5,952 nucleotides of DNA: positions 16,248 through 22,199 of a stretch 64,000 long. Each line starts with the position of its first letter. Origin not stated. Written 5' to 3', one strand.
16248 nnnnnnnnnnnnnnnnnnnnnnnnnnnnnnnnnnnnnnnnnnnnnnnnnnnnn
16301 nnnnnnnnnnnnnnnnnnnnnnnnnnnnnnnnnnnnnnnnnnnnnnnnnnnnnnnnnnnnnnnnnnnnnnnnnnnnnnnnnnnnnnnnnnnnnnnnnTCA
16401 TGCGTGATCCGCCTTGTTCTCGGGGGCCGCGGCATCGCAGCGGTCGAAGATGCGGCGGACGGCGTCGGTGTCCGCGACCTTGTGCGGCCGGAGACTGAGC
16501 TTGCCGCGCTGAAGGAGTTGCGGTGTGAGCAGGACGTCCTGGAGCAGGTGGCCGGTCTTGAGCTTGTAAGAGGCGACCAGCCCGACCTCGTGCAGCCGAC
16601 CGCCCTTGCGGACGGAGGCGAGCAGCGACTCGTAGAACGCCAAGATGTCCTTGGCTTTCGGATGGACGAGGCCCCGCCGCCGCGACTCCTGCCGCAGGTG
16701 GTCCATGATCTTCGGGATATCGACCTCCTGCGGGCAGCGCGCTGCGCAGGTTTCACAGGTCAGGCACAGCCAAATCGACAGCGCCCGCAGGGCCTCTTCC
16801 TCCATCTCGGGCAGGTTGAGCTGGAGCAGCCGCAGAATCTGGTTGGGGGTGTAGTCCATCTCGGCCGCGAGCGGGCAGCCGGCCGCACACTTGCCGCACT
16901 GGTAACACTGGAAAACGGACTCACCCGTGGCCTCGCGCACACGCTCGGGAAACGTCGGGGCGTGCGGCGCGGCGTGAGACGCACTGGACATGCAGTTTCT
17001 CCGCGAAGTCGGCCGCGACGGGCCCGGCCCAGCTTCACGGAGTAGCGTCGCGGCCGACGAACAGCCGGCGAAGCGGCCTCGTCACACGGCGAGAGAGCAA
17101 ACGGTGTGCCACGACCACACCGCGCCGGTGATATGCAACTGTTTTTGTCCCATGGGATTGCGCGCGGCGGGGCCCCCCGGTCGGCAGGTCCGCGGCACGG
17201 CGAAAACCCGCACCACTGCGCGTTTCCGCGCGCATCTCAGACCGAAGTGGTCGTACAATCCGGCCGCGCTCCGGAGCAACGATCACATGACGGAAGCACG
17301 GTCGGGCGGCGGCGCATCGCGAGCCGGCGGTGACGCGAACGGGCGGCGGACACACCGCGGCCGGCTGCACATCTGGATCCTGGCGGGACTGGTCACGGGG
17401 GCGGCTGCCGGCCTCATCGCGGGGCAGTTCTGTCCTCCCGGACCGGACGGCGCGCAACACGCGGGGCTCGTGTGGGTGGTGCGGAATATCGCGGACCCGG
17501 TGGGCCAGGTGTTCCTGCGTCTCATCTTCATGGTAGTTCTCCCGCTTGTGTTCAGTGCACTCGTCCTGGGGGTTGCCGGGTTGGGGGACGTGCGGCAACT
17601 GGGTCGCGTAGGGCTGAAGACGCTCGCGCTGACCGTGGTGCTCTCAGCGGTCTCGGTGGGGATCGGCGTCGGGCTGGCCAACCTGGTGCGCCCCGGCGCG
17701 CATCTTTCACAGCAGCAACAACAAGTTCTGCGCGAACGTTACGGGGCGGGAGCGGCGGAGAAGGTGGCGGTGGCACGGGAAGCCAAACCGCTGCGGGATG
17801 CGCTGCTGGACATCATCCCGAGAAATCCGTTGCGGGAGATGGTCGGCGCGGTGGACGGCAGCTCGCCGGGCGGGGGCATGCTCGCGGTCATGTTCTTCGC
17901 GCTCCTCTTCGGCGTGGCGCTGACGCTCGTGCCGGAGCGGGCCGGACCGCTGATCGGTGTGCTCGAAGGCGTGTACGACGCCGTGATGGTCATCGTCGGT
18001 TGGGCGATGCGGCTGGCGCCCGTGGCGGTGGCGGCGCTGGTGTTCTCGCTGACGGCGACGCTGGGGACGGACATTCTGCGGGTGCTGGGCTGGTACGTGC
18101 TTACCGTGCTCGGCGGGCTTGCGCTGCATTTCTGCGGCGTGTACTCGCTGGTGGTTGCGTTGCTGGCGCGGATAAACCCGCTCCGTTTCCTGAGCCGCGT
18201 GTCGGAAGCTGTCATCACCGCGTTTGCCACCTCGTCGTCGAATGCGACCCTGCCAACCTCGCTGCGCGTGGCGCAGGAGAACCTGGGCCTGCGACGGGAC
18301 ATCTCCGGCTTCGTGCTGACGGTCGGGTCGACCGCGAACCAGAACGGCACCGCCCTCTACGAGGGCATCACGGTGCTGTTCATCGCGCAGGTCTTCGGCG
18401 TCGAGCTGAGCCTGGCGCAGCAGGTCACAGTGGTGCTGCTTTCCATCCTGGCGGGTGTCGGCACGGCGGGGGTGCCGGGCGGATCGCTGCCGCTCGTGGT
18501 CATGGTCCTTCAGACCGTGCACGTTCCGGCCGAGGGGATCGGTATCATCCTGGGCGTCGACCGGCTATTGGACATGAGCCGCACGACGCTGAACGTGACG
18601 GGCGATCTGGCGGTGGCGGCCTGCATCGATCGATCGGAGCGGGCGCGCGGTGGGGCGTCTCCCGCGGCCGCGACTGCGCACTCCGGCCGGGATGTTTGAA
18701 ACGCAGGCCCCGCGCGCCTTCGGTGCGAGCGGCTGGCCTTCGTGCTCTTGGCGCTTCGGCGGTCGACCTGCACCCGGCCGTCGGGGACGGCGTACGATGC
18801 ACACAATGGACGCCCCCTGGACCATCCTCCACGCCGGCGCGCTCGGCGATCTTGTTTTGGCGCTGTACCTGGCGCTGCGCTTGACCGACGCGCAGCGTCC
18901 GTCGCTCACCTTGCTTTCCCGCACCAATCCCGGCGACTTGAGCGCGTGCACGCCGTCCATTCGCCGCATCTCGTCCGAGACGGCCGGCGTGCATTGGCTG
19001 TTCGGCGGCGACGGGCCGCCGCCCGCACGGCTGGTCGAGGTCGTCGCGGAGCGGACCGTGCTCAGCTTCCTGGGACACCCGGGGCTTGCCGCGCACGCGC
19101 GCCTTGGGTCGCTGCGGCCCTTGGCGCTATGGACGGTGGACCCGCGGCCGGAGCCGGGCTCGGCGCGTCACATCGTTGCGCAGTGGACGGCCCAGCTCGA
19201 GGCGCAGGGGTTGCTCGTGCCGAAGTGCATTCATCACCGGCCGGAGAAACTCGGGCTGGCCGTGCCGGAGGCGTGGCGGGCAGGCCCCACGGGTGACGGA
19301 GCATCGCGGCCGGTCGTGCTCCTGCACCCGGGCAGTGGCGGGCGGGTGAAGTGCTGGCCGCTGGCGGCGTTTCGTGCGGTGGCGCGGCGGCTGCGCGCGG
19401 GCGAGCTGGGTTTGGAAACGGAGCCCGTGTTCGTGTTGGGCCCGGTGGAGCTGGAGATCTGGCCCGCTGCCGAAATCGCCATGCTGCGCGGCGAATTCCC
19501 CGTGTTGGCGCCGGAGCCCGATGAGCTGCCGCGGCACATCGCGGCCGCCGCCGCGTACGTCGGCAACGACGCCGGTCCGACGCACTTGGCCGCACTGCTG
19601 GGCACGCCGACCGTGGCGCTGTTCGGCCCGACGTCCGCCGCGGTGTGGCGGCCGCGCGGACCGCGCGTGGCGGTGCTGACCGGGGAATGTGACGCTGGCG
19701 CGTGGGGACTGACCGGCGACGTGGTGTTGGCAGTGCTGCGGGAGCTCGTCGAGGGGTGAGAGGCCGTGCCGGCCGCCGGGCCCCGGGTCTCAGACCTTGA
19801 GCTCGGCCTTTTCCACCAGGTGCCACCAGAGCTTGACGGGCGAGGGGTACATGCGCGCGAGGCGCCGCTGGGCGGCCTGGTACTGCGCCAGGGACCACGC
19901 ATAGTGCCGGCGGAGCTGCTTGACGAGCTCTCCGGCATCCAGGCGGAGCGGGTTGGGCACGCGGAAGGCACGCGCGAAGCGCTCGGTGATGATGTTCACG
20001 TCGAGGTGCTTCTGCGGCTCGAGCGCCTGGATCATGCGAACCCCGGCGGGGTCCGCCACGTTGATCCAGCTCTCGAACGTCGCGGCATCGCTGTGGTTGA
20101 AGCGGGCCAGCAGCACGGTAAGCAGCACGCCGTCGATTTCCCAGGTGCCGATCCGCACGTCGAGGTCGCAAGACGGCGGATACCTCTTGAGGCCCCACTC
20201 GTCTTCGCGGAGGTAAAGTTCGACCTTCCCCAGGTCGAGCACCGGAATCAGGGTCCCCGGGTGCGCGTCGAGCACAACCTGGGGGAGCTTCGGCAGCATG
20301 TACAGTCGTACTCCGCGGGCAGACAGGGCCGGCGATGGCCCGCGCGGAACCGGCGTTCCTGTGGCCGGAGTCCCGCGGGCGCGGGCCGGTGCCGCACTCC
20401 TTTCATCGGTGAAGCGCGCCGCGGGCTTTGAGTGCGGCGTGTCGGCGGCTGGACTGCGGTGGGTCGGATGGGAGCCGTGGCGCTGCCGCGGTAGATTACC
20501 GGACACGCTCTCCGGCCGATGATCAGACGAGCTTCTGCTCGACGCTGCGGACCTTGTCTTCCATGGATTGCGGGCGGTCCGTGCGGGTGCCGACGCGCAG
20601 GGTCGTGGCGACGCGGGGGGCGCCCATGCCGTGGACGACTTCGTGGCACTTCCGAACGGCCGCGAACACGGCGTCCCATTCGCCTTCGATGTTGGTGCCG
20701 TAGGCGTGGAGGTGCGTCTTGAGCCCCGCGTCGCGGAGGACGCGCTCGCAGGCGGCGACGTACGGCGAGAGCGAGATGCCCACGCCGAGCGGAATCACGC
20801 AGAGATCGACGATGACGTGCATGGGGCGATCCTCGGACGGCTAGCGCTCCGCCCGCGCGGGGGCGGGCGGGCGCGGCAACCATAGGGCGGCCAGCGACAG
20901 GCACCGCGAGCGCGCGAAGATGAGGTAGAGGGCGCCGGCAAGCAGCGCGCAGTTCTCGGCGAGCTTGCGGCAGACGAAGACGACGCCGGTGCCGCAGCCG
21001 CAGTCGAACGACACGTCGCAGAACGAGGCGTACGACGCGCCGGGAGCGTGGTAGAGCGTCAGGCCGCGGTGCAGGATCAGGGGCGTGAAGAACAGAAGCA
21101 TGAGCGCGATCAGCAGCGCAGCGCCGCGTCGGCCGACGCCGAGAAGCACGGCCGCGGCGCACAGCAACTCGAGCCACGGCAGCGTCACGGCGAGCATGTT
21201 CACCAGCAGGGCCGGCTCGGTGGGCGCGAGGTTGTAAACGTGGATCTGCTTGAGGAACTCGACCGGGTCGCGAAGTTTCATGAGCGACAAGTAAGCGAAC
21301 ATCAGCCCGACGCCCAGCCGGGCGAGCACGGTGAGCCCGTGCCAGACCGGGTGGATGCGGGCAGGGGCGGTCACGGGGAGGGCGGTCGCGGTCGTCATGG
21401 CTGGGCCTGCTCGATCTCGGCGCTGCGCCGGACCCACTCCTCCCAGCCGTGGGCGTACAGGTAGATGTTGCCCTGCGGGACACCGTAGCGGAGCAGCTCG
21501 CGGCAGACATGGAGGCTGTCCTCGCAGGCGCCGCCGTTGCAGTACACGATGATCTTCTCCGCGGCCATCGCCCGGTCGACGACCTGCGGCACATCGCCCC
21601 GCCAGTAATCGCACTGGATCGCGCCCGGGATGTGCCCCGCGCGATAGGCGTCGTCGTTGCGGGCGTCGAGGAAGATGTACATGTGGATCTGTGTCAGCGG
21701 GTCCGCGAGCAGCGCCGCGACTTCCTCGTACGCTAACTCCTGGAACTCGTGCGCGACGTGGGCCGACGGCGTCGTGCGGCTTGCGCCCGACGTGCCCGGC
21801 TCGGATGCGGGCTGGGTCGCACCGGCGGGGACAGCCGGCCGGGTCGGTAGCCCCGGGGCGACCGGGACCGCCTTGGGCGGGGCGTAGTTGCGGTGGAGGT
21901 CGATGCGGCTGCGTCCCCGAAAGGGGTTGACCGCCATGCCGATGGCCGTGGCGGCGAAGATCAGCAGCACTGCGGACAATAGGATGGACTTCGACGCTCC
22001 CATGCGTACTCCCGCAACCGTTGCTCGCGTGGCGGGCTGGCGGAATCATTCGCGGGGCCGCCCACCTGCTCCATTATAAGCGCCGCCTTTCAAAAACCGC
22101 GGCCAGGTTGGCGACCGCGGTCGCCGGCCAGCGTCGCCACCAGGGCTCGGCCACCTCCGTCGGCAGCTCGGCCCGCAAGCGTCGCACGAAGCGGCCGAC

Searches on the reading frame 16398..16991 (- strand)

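Call 12: search_protein_families(library=pfam, proteins=[window:16398-16991:-])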
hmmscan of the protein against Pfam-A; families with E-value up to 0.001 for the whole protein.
window:16398-16991:- (197 aa): 8 families
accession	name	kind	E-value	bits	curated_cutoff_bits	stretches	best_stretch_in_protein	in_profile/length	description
PF13183.11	Fer4_8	-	1.4e-10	42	27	1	27-90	3-68/68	4Fe-4S dicluster domain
PF13534.11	Fer4_17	-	1.6e-09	38.6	22.2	1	28-91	1-61/61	4Fe-4S dicluster domain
PF13187.11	Fer4_9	-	7.1e-09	36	27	1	28-89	1-50/52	4Fe-4S dicluster domain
PF12838.12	Fer4_7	-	1e-05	26.3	27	1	28-89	1-51/52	4Fe-4S dicluster domain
PF13237.11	Fer4_10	-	2e-05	24.9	25.5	0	28-87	8-53/53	4Fe-4S dicluster domain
PF25160.1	LdpA_Fe-S-bd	-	0.0002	21.5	27.6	0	22-41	21-40/49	LdpA Fe-S cluster-binding domain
PF13746.11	Fer4_18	-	0.00064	20.3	27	0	75-95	60-80/114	4Fe-4S dicluster domain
PF13484.11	Fer4_16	-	0.00072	20.7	30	0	28-88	1-65/66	4Fe-4S double cluster binding domain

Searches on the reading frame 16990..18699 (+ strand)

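Call 12: search_protein_families(library=pfam, proteins=[window:16990-18699:+])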
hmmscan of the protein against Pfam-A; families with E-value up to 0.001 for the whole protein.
window:16990-18699:+ (569 aa): 1 family
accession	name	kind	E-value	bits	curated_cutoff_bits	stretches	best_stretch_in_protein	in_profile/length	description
PF00375.23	SDF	-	4.1e-114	382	27.9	1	126-548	1-386/387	Sodium:dicarboxylate symporter family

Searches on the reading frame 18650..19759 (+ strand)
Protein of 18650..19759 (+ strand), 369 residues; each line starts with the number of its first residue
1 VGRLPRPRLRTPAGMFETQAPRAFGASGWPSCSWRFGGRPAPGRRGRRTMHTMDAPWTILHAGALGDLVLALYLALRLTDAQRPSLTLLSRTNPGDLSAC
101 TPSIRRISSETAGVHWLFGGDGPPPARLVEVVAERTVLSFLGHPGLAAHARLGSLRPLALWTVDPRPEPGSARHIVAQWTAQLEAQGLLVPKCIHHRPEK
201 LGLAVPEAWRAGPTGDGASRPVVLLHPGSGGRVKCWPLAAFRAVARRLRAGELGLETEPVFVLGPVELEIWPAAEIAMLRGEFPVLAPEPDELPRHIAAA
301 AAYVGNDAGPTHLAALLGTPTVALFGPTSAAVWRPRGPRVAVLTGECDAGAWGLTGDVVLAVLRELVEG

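Call 12: search_protein_families(library=pfam, proteins=[window:18650-19759:+])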
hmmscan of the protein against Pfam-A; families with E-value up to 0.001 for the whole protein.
window:18650-19759:+ (369 aa): 1 family
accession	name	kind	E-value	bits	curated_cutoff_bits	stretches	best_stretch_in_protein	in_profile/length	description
PF01075.23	Glyco_transf_9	-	1e-18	68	22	1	157-344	46-228/247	Glycosyltransferase family 9 (heptosyltransferase)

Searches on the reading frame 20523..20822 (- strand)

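Call 45: search_protein_families(library=pfam, proteins=[window:20523-20822:-], max_evalue=0.01)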
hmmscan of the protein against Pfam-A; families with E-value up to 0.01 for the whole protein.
window:20523-20822:- (99 aa): 1 family
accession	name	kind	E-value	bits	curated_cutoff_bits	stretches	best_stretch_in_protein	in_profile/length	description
PF01910.22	Thiamine_BP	-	2.4e-34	117.6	24.9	1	5-95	1-92/92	Thiamine-binding protein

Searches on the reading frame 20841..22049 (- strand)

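Call 12: search_protein_families(library=pfam, proteins=[window:20841-22049:-])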
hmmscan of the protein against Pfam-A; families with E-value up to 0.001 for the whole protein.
window:20841-22049:- (402 aa): 2 families
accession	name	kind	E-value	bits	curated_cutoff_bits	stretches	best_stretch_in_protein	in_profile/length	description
PF07291.16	MauE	-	3.4e-12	47.2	27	1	239-378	4-127/128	Methylamine utilisation protein MauE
PF07681.17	DoxX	-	5.7e-06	27.3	23.6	1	241-323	3-81/85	DoxX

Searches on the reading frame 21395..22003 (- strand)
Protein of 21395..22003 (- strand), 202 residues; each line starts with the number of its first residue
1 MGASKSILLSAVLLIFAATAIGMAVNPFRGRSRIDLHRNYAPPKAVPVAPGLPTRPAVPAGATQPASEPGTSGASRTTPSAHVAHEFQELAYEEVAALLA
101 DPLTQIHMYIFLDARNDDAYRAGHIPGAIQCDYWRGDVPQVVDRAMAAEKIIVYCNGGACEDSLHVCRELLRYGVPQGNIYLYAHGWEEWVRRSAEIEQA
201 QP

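Call 45: search_protein_families(library=pfam, proteins=[window:21395-22003:-], max_evalue=0.01)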
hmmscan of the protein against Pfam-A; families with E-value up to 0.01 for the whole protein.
window:21395-22003:- (202 aa): 1 family
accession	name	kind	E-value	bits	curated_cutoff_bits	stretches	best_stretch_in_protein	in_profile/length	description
PF00581.25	Rhodanese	-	1.4e-14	54.8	22.2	1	93-192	3-101/102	Rhodanese-like domain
